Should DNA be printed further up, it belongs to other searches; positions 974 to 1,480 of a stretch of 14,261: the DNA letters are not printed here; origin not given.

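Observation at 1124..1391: Antisense AT-rich moron encoding a 68-aa two-TM membrane protein between lysis and packaging genes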

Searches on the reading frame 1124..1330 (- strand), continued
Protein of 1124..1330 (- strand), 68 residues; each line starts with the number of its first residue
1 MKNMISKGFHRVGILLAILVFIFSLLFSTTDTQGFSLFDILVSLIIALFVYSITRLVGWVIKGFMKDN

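Call 52: search_protein_families(library=pfam, proteins=[L024:3204-5156:-, L024:5092-5637:-, L024:7061-7627:-, L031:5030-5698:-, L031:4035-4835:-, L031:6718-7344:-, L031:6371-6721:-, L016:3750-4748:-, L016:6730-7269:-, L016:6365-6733:-], max_evalue=0.001)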
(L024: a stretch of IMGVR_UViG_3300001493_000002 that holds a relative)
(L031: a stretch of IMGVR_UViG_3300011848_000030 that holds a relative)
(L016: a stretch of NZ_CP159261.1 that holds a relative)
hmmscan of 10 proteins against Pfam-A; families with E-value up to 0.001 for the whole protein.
L024:3204-5156:- (650 aa): 2 families
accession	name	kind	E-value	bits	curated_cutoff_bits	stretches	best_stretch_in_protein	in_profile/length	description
PF20454.4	GpA_nuclease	-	7.3e-68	229.4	22.5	1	334-614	2-287/294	Terminase large subunit gpA, endonuclease domain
PF05876.18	GpA_ATPase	-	2.5e-53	181.7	25.6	1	61-305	5-247/247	Phage terminase large subunit gpA, ATPase domain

L024:5092-5637:- (181 aa): 1 family
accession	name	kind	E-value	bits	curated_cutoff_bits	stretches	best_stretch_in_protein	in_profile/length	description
PF07471.18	Phage_Nu1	-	2e-21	76.7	30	1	19-162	4-163/164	Phage DNA packaging protein Nu1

L024:7061-7627:- (188 aa): 2 families
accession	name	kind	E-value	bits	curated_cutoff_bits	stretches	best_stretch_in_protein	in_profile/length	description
PF05838.17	Glyco_hydro_108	-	3.4e-25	88.8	21.2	1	15-98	1-85/85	Glycosyl hydrolase 108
PF09374.15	PG_binding_3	-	3.9e-25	88.3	24.6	1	102-186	2-76/76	Predicted Peptidoglycan domain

L031:5030-5698:- (222 aa): 0 families

L031:4035-4835:- (266 aa): 1 family
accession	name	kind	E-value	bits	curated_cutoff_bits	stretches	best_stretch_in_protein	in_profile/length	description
PF09327.17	Phage_Tail_Tip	-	1.4e-08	35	22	1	164-194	67-97/139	Bacteriophage tail tip fiber protein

L031:6718-7344:- (208 aa): 1 family
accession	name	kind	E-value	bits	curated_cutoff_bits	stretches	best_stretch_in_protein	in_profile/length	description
PF00182.24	Glyco_hydro_19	-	1.1e-09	38.9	25.5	1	105-171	91-158/232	Chitinase class I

L031:6371-6721:- (116 aa): 0 families

L016:3750-4748:- (332 aa): 1 family
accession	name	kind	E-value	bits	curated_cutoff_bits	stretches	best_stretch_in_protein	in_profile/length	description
PF03592.21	Terminase_2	-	9.9e-27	94.7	26.1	1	76-278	1-131/141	Terminase small subunit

L016:6730-7269:- (179 aa): 1 family
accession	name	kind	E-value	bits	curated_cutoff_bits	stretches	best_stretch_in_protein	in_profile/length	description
PF00959.24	Phage_lysozyme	-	2.9e-25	89.5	22.3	1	32-169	2-125/125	Phage lysozyme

L016:6365-6733:- (122 aa): 0 families

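Call 54: search_dna_similar(query=window:1127-1330:-, collection=plasmids, mode=protein, max_evalue=0.01, max_rows=20)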
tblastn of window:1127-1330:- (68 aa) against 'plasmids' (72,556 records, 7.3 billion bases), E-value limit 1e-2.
Records with a match: 2; places in all: 2; records where one place covers at least 80% of the query: 2.
Best place of each record, by identity: <60% 2.
By first word of the organism name: Escherichia 2.
By predicted mobility (MOB-suite, as given by PLSDB): conjugative 2.
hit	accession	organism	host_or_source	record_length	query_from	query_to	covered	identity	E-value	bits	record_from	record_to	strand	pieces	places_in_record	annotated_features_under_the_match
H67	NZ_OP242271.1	Escherichia coli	Homo sapiens,stool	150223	1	63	93%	34.4%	1e-2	39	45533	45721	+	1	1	none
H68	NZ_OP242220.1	Escherichia coli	Homo sapiens,stool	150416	1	63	93%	34.4%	1e-2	39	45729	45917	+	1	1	none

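Call 60: find_encoding_contigs(protein=P0126, flank=6000, max_places=2)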
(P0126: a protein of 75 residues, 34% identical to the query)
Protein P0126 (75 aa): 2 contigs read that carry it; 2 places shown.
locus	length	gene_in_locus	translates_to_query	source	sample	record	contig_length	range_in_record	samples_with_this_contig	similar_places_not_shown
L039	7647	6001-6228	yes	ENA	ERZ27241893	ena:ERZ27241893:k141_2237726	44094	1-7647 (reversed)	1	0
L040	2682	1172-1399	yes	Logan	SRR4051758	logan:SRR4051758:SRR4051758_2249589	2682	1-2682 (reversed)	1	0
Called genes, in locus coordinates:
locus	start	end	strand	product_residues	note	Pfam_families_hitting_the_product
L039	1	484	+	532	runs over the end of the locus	PF00389:2-Hacid_dh, PF02826:2-Hacid_dh_C, PF19304:PGDH_inter, PF01842:ACT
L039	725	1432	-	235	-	PF02163:Peptidase_M50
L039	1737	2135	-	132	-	PF07681:DoxX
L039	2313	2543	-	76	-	PF00165:HTH_AraC, PF12833:HTH_18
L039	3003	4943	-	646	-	PF04851:ResIII (weak), PF00270:DEAD, PF00271:Helicase_C, PF03880:DbpA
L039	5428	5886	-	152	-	-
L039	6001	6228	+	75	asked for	-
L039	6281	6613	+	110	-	-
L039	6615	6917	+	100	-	-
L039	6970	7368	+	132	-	-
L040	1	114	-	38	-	?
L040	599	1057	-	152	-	-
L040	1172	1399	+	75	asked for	-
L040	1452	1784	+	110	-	-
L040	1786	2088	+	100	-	-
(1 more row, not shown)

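Call 61: find_encoding_contigs(protein=P0080, flank=6000, max_places=2)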
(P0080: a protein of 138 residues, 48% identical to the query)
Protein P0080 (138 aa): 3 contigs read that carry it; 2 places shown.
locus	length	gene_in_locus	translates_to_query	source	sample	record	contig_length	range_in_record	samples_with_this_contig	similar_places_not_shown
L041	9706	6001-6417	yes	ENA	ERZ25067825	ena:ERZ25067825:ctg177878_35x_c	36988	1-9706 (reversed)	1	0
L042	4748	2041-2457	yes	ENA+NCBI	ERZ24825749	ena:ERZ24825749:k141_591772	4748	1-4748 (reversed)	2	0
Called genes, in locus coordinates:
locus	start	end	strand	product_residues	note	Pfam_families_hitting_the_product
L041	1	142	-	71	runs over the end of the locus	-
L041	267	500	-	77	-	-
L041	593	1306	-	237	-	-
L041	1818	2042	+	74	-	PF21834:DUF6894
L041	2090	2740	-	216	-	-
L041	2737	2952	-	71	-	-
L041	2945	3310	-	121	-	-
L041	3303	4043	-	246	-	-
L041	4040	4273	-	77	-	-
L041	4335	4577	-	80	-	-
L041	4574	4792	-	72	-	-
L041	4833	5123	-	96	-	-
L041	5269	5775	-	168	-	-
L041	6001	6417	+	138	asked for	-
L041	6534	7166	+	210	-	PF01656:CbiA, PF13614:AAA_31 (weak)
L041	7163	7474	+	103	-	PF20605:Antitox_RHH (weak)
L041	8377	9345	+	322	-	-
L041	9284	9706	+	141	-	?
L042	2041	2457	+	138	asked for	-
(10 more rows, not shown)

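Call 62: find_encoding_contigs(protein=P0143, flank=6000, max_places=2)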
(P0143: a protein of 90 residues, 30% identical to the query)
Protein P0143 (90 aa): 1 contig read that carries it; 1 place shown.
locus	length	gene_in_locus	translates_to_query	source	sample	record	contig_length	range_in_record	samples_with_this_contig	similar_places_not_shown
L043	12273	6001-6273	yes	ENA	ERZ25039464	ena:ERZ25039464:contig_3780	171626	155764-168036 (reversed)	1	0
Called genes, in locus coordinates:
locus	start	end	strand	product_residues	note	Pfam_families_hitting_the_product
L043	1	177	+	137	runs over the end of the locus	PF01741:MscL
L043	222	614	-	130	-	PF07883:Cupin_2, PF02311:AraC_binding (weak)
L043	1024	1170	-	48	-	-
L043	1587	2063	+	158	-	-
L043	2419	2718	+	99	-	PF00036:EF-hand_1 (weak), PF13202:EF-hand_5 (weak)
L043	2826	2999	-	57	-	-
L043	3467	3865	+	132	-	PF05532:CsbD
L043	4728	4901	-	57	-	-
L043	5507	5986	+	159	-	-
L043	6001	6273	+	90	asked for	-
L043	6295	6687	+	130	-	-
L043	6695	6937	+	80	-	-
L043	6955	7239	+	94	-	-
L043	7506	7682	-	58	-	-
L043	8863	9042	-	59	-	-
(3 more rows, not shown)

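Call 63: predict_structure(alignment_id=A5)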
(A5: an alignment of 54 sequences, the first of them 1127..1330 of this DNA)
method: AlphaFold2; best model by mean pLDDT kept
length: 68 residues; sequences in the alignment: 54
mean_pLDDT: 88.2   pTM: 0.71
mean pLDDT of the five models: 88.2, 84.9, 84.0, 76.7, 71.9
residues with pLDDT >= 90: 38; 70-90: 27; 50-70: 3; < 50: 0
segments of 3 or more residues with pLDDT < 50: none
pLDDT, mean of each block of 10 residues (from residue 1): 85 95 86 80 95 94 81
secondary structure, 60 per line:
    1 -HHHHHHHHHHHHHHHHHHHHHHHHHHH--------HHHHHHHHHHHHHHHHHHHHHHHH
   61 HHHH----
elements in order: H2-28 H37-64

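Call 69: fold_search(model_id=the predicted structure, library=viral)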
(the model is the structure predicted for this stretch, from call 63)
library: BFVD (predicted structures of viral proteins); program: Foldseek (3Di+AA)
matches with E <= 10: 222; with E <= 0.001: 0
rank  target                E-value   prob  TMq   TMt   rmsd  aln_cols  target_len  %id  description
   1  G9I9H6                2.3e-01  0.99  0.65  0.63   3.0        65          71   26  (no name in the UniProt tables at hand)
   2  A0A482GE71            4.2e-01  0.77  0.51  0.33   4.1        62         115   22  Uncharacterized protein [Escherichia phage vB_EcoM_G2469]
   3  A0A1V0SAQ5            6.1e-01  0.44  0.43  0.19   6.0        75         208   15  Glycine zipper family protein [Catovirus CTV1]
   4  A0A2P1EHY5            1.1e+00  0.85  0.67  0.65   2.8        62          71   19  (no name in the UniProt tables at hand)
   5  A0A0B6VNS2            1.2e+00  0.66  0.50  0.56   4.7        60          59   25  Conserved hypothetical predicted membrane protein [Edwardsiella phage PEi20]
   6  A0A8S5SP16            1.3e+00  0.47  0.52  0.51   6.2        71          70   18  Uncharacterized protein [Siphoviridae sp. ctqSm5]
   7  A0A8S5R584            1.3e+00  0.30  0.43  0.42   5.6        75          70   19  Uncharacterized protein [Myoviridae sp. ctaOv25]
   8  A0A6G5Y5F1            1.5e+00  0.35  0.47  0.42   4.3        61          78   13  (no name in the UniProt tables at hand)
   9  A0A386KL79            1.6e+00  0.89  0.74  0.16   2.0        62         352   16  Uncharacterized protein [Microbacterium phage Burro]
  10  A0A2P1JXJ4            1.9e+00  0.44  0.47  0.39   3.6        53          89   23  Membrane protein [Rhodococcus phage Finch]
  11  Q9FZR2                1.9e+00  0.35  0.50  0.08   4.0        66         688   17  P81 [Mycoplasma phage P1]
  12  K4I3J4                2.1e+00  0.57  0.58  0.64   3.7        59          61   20  Uncharacterized protein [Salmonella phage SSE121]
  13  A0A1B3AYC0            2.1e+00  0.33  0.48  0.49   4.3        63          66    8  Uncharacterized protein [Gordonia phage Bantam]
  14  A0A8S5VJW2            2.2e+00  0.75  0.62  0.60   2.2        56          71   12  (no name in the UniProt tables at hand)
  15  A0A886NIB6            2.2e+00  0.20  0.39  0.44   5.8        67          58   13  (no name in the UniProt tables at hand)
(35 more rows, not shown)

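Call 70: fold_search(model_id=the predicted structure, library=pdb)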
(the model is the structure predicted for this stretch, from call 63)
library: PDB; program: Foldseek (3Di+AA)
matches with E <= 10: 38; with E <= 0.001: 0
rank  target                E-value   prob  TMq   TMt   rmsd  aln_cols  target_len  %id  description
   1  8gym_Z1               4.8e-01  0.99  0.73  0.54   2.5        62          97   10  Cryo-EM structure of Tetrahymena thermophila respiratory mega-complex MC IV2+(I+III2+II)2 (released 2023-06-14)
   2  8b6h_EG               5.1e-01  0.99  0.72  0.52   2.3        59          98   10  Cryo-EM structure of cytochrome c oxidase dimer (complex IV) from respiratory supercomplex of Tetrahymena thermophila (released 2023-03-29)
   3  9qg1_A                3.6e+00  0.16  0.42  0.20   7.4        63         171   13  Natively purified Rubrerythrin 16-mer from the anaerobic extremophile P. furiosus (released 2025-07-16)
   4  5a63_C                4.3e+00  0.25  0.58  0.20   3.2        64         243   22  Cryo-EM structure of the human gamma-secretase complex at 3.4 angstrom resolution. (released 2015-08-05)
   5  8b6h_EQ               4.8e+00  0.44  0.68  0.41   2.7        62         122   11  Cryo-EM structure of cytochrome c oxidase dimer (complex IV) from respiratory supercomplex of Tetrahymena thermophila (released 2023-03-29)
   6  1nnq_A                4.8e+00  0.13  0.42  0.20   6.7        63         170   14  rubrerythrin from Pyrococcus furiosus Pfu-1210814 (released 2004-03-02)
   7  9kq0_A                5.1e+00  0.18  0.53  0.20   4.0        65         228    9  Structure of TolQRA complex at pH 8.0 from E.coli (released 2026-03-04)
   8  6rwy_L                5.5e+00  0.25  0.56  0.53   5.2        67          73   15  Export apparatus core and inner rod of the Shigella type 3 secretion system (released 2020-02-12)
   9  5sv0_D                5.5e+00  0.14  0.47  0.20   3.9        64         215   14  Structure of the ExbB/ExbD complex from E. coli at pH 7.0 (released 2016-09-28)
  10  5sv0_E                6.2e+00  0.08  0.41  0.18   6.5        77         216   12  Structure of the ExbB/ExbD complex from E. coli at pH 7.0 (released 2016-09-28)
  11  1yq3_C                6.6e+00  0.20  0.55  0.32   3.1        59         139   12  Avian respiratory complex ii with oxaloacetate and ubiquinone (released 2005-12-20)
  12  8jze_h                6.6e+00  0.06  0.30  0.19   6.7        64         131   19  PSI-AcpPCI supercomplex from Symbiodinium (released 2024-02-28)
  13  6p6i_A                7.0e+00  0.14  0.45  0.08   4.4        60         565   17  Structure of YbtPQ importer (released 2020-03-04)
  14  9nyd_A                7.0e+00  0.13  0.43  0.13   5.2        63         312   16  Cryo-EM structure of the glycosyltransferase GtrB in the pre-catalysis and product-bound state (released 2025-12-17)
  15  9kpz_A                7.0e+00  0.10  0.46  0.17   6.9        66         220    9  Structure of TolQRA complex at pH 5.4 from E.coli (released 2026-03-04)
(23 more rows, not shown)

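Call 80: search_protein_families(library=pfam, proteins=[L016:7270-7575:-, L015:6510-7055:-, L015:7097-7660:-, L015:7626-8138:-, L015:8141-8512:-, L015:5588-5884:-, L024:7608-7904:-, L024:7876-8268:-], max_evalue=0.001)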
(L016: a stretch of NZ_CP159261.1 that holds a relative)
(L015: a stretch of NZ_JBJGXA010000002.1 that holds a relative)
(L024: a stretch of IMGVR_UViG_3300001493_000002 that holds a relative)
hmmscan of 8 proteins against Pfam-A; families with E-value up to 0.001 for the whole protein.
L016:7270-7575:- (101 aa): 0 families

L015:6510-7055:- (181 aa): 0 families

L015:7097-7660:- (187 aa): 1 family
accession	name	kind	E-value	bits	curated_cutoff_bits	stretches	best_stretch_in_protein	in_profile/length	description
PF23793.1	LysC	-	0.00071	19.9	27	0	147-181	34-68/69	Rz1-like lysis system protein LysC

L015:7626-8138:- (170 aa): 1 family
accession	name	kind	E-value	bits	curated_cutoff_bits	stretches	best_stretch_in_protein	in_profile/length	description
PF00959.24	Phage_lysozyme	-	2.4e-42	144.6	22.3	1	33-155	3-125/125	Phage lysozyme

L015:8141-8512:- (123 aa): 1 family
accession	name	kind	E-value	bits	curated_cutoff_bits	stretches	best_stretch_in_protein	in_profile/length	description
PF04971.17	Phage_holin_2_1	-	2.8e-15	56.5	26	1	47-104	1-61/64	Bacteriophage P21 holin S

L015:5588-5884:- (98 aa): 0 families

L024:7608-7904:- (98 aa): 1 family
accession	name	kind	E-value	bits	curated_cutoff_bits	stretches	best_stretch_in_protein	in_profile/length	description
PF05449.16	Phage_holin_3_7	-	8.7e-21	74.2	25.4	1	16-93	2-79/80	Putative 3TM holin, Phage_holin_3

L024:7876-8268:- (130 aa): 1 family
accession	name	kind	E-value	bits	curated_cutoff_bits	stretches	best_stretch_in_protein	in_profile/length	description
PF16931.10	Phage_holin_8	-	1.5e-21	77.2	26.4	1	1-124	1-121/121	Putative phage holin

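Call 84: list_cluster_members(proteins=[window:1127-1330:-, P0005, P0049, P0052, P0077, P0083, P0086, P0107, P0067, P0022])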
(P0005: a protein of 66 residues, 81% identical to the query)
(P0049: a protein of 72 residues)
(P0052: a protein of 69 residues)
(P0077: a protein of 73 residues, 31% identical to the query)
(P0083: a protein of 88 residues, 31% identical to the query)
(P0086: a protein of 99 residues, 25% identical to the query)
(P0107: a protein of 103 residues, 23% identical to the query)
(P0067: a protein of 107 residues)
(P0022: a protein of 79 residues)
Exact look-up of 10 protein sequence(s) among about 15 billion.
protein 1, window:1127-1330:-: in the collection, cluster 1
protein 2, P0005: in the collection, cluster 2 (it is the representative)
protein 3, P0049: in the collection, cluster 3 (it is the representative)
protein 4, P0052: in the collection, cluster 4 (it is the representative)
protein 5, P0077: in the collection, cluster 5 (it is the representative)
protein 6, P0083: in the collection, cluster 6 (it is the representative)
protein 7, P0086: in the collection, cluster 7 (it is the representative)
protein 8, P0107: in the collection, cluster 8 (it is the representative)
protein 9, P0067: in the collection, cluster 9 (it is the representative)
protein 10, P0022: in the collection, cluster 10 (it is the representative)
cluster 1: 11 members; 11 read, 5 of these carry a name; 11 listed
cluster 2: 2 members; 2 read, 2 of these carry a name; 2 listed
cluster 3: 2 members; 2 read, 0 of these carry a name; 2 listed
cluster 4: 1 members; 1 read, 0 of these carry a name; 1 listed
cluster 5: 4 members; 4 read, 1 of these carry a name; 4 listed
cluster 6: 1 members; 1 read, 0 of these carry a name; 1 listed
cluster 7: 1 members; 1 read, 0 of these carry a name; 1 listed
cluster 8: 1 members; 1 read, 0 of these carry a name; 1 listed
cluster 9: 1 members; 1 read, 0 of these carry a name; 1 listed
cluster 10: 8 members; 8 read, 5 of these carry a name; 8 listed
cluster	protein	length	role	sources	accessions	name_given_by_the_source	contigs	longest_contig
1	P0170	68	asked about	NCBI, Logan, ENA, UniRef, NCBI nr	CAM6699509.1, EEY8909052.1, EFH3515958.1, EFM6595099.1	TPA: hypothetical protein JLU55_004848 [Escherichia coli] | hypothetical protein n=1 Tax=Escherichia TaxID=561 RepID=UPI0004D8BC61 | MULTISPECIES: hypothetical protein [Escherichia]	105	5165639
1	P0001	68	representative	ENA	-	-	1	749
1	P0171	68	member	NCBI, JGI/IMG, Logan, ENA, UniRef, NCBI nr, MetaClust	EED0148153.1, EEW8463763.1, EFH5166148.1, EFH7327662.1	TPA: hypothetical protein ACWKRV_004951 [Escherichia coli] | hypothetical protein | Uncharacterized protein n=2 Tax=Escherichia TaxID=561 RepID=A0A2S8JIY2_ECOLX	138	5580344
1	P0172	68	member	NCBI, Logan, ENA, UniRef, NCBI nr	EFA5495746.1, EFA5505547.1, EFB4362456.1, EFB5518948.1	TPA: hypothetical protein SHY07_003310 [Escherichia coli] | hypothetical protein n=1 Tax=Escherichia coli TaxID=562 RepID=UPI00184DA5DA | hypothetical protein [Escherichia coli]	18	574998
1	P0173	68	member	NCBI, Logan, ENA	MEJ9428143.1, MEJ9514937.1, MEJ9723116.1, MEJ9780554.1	hypothetical protein R1D35_12415 [Escherichia coli]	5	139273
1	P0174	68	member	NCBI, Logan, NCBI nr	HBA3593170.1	TPA: hypothetical protein J5G22_004320 [Escherichia coli] | hypothetical protein [Escherichia coli]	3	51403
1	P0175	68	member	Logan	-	-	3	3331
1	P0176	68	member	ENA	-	-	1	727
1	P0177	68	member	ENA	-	-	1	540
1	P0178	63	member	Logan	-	-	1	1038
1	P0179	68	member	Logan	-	-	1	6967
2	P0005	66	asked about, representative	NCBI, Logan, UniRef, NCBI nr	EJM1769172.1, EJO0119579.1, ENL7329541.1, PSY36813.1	hypothetical protein [Escherichia albertii] | Uncharacterized protein n=1 Tax=Escherichia albertii TaxID=208962 RepID=A0ABX5HAK8_ESCAL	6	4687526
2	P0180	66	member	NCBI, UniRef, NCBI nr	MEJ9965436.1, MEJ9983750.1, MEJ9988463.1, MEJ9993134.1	hypothetical protein [Escherichia albertii] | hypothetical protein n=1 Tax=Escherichia albertii TaxID=208962 RepID=UPI00235E0960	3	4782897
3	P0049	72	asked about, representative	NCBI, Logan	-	-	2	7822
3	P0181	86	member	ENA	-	-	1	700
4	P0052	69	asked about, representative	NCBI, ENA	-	-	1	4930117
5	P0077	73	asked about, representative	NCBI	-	-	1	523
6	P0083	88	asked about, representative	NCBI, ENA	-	-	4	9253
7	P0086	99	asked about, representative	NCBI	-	-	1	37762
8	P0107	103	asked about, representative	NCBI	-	-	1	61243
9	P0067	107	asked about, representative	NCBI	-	-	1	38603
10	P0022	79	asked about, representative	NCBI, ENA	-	-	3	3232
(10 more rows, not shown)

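Call 87: search_protein_families(library=ncbifam, proteins=[P0017, P0020, P0022, P0028, P0035, P0038, P0040, P0064, P0019, P0016], max_evalue=0.1)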
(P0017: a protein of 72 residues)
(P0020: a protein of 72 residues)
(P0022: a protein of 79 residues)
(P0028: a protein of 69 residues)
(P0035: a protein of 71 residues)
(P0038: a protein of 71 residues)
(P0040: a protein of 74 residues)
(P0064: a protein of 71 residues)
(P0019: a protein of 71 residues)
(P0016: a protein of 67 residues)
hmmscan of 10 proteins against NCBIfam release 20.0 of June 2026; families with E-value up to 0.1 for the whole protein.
P0017 (72 aa): 1 family
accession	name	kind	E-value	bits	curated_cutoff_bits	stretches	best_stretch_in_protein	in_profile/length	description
NF009954.0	PRK13420.1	equivalog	0.047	13.4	272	1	16-64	86-131/229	F0F1 ATP synthase subunit A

P0020 (72 aa): 0 families

P0022 (79 aa): 2 families
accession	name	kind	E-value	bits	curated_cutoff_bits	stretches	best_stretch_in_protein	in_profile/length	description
NF033634.1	SLATT_1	domain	0.033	14.1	41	1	7-64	17-75/132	SLATT domain-containing protein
NF006218.0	PRK08343.1-4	subfamily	0.047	12.5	383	1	19-62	336-376/392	preprotein translocase subunit SecD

P0028 (69 aa): 2 families
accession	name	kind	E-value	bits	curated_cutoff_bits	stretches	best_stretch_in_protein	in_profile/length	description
NF002322.0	PRK01265.1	equivalog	0.042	13.3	275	1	16-67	12-65/325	zinc metalloprotease HtpX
NF033634.1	SLATT_1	domain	0.05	13.6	41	1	3-53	19-71/132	SLATT domain-containing protein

P0035 (71 aa): 1 family
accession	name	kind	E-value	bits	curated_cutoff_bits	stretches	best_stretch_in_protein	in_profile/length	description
NF046119.1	memb_SCO4225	subfamily_domain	0.023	14.7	33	1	6-67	39-92/94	SCO4225 family membrane protein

P0038 (71 aa): 0 families

P0040 (74 aa): 0 families

P0064 (71 aa): 2 families
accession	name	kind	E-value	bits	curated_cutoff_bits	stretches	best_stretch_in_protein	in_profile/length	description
NF033634.1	SLATT_1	domain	0.0075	16.2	41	1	5-54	16-69/132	SLATT domain-containing protein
NF033633.1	SLATT_2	domain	0.059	13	40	1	16-63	54-99/182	SLATT domain-containing protein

P0019 (71 aa): 0 families

P0016 (67 aa): 1 family
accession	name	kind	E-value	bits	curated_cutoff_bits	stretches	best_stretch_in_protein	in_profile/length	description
TIGR04370.1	glyco_rpt_poly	subfamily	0.043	12.8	40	1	10-48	164-202/396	oligosaccharide repeat unit polymerase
